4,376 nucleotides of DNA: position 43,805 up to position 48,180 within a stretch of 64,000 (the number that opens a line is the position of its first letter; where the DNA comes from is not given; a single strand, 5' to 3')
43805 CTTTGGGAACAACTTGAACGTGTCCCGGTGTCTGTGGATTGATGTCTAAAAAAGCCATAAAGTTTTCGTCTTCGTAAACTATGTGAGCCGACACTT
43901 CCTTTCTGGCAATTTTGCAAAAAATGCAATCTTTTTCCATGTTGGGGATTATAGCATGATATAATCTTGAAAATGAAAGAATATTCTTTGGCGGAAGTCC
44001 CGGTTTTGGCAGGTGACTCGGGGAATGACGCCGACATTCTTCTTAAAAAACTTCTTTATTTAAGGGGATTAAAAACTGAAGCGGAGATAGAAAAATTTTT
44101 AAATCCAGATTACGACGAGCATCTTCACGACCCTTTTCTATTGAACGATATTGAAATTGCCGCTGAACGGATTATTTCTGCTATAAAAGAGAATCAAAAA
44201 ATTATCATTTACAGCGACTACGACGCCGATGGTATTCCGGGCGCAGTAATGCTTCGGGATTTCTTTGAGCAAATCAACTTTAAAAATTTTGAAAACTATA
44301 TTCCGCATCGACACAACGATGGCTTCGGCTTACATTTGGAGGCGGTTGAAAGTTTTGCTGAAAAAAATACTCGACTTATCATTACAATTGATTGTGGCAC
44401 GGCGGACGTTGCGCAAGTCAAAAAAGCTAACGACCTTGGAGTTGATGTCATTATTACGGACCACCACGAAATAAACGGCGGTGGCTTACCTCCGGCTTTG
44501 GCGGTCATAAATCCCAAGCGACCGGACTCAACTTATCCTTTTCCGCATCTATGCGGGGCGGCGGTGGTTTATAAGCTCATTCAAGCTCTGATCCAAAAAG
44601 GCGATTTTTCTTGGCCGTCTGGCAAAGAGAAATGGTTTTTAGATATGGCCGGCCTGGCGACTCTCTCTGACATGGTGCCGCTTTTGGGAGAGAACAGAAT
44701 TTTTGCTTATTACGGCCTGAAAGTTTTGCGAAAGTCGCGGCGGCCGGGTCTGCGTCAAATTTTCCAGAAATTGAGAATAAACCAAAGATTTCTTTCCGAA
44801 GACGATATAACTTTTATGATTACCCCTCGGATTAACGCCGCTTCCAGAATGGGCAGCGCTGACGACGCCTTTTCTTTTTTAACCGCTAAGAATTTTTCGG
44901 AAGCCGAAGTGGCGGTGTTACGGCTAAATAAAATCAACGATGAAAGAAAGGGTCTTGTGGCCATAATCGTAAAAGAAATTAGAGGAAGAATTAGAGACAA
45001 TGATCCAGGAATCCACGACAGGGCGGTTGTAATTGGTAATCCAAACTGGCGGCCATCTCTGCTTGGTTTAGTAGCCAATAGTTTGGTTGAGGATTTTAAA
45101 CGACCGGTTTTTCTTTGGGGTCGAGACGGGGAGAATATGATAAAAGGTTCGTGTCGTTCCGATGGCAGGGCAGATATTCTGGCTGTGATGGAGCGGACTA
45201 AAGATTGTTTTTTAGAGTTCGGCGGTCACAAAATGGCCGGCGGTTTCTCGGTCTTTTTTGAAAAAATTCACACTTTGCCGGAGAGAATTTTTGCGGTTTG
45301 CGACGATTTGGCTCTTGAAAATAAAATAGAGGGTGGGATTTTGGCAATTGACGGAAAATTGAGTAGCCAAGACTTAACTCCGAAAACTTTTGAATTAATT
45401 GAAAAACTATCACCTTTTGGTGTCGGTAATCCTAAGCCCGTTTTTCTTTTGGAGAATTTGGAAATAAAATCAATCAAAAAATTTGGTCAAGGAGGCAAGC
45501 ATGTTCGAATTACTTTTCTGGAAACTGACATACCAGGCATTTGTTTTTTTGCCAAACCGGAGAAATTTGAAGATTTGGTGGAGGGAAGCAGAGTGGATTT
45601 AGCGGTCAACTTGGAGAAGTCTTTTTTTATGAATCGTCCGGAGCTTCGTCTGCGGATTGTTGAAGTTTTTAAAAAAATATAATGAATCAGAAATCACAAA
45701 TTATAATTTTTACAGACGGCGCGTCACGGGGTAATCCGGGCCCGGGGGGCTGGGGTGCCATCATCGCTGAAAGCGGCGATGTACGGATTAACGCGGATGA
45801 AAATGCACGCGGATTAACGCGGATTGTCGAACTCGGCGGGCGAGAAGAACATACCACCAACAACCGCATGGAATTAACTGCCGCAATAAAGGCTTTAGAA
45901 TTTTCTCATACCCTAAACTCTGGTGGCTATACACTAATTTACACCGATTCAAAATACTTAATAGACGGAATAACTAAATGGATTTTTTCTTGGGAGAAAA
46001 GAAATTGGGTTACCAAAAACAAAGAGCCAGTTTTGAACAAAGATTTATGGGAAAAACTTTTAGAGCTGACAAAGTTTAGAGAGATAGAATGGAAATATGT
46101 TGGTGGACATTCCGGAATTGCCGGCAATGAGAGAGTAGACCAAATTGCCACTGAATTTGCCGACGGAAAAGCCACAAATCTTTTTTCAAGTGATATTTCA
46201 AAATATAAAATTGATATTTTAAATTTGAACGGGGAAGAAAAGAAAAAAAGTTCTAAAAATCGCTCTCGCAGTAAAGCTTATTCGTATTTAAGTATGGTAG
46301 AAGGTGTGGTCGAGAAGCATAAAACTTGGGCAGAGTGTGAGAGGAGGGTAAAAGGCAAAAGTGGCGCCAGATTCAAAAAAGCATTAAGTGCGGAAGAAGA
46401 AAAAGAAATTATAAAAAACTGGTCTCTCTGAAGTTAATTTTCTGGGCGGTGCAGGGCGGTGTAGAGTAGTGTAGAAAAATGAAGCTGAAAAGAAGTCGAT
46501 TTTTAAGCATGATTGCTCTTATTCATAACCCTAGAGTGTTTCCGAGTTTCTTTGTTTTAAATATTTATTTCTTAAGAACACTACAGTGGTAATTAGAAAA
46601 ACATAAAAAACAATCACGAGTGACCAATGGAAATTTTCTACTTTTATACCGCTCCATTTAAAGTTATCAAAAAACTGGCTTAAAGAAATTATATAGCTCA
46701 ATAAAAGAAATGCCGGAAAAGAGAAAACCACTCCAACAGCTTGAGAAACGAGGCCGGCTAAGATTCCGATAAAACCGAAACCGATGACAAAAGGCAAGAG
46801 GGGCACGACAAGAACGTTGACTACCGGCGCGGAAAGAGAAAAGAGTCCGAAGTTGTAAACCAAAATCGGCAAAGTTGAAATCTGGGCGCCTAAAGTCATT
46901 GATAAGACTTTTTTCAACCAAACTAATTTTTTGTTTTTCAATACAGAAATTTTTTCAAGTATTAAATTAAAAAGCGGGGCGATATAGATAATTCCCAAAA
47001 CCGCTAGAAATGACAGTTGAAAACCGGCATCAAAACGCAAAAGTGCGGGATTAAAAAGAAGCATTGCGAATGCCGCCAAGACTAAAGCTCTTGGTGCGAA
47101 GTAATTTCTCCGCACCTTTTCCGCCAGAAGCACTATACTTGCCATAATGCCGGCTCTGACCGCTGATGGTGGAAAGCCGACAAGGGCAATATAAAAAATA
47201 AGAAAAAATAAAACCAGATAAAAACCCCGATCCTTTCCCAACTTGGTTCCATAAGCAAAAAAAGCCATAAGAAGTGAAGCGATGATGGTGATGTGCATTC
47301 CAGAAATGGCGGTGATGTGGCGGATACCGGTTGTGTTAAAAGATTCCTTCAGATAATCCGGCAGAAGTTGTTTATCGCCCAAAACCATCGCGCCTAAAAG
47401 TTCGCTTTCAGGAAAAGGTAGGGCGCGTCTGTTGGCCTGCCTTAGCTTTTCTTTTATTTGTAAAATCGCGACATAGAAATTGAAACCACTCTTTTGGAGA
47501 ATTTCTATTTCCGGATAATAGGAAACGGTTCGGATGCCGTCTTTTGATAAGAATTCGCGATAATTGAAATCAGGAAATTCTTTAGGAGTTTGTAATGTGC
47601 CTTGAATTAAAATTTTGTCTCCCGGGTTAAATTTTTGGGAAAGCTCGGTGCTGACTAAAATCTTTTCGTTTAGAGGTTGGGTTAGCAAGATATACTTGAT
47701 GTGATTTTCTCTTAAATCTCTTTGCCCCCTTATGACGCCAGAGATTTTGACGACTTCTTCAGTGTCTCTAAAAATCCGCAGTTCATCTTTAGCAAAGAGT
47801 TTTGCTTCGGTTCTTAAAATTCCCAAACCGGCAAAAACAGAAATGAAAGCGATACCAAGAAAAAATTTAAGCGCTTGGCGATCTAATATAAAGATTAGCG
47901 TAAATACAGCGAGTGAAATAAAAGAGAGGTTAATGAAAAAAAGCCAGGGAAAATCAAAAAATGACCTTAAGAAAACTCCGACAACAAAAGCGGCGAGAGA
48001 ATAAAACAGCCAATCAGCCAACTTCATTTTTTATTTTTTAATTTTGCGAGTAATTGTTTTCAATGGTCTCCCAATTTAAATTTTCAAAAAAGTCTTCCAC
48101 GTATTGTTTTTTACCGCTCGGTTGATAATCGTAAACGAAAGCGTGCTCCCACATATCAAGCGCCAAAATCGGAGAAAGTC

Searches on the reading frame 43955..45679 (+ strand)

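Call 67: search_protein_families(library=pfam, proteins=[window:43955-45679:+], max_evalue=0.00001)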
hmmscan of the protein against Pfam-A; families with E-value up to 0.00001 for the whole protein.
window:43955-45679:+ (575 aa): 3 families
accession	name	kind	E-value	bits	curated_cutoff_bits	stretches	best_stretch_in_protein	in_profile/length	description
PF01368.27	DHH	-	2.8e-23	83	28.1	1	82-213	1-104/125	DHH family, N-terminal domain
PF17768.7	RecJ_OB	-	9.4e-23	80.8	27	1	465-569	1-106/107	RecJ OB domain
PF02272.25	DHHA1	-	3.7e-08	34.2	25.9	1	362-433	10-83/102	DHHA1 domain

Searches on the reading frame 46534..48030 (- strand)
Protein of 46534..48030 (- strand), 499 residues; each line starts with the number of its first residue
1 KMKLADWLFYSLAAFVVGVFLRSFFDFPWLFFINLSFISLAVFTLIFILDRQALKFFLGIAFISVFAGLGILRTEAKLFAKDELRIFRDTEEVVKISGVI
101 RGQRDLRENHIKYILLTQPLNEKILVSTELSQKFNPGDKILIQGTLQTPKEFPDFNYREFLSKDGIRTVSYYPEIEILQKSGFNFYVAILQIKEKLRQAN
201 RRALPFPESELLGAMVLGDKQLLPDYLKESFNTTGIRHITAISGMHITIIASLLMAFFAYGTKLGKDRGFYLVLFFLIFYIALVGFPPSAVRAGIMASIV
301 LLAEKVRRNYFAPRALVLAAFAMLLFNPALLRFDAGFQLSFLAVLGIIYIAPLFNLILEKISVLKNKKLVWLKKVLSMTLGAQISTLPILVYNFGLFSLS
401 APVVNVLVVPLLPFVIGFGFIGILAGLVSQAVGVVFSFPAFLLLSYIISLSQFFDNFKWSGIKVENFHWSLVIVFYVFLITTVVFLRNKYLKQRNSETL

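Call 67: search_protein_families(library=pfam, proteins=[window:46534-48030:-], max_evalue=0.00001)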
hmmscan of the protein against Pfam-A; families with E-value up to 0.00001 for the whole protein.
window:46534-48030:- (499 aa): 2 families
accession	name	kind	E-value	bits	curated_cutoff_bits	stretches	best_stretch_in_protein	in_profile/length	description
PF03772.21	Competence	-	2.7e-56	191.3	23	1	215-487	1-268/270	Competence protein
PF13567.11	DUF4131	-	2.3e-16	60.3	31.6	1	27-176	3-163/165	Domain of unknown function (DUF4131)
